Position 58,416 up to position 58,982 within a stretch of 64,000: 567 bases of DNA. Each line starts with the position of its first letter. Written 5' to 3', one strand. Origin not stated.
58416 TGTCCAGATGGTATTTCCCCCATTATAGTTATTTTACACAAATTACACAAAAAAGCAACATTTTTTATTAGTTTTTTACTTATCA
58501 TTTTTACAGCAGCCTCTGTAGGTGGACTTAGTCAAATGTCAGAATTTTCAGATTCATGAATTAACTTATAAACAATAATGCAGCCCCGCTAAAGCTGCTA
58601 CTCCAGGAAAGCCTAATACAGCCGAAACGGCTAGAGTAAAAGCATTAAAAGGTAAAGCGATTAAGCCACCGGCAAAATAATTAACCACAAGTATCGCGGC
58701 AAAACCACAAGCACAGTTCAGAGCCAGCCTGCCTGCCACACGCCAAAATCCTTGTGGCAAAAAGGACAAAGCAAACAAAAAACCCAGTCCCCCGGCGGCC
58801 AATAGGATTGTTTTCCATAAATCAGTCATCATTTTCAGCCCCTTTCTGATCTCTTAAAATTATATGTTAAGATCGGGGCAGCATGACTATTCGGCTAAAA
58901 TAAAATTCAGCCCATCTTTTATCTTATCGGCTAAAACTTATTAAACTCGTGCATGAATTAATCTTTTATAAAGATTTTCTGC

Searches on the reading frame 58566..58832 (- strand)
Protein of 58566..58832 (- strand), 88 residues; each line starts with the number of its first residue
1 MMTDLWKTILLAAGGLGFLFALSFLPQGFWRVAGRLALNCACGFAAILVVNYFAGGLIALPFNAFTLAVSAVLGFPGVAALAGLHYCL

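Call 81: search_protein_families(library=pfam, proteins=[window:58566-58832:-], max_evalue=0.001)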
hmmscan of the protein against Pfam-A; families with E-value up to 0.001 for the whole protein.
window:58566-58832:- (88 aa): 1 family
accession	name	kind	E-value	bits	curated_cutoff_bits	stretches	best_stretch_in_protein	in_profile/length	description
PF07441.16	BofA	-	4.4e-13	49.6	26.1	1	16-86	3-74/75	SigmaK-factor processing regulatory protein BofA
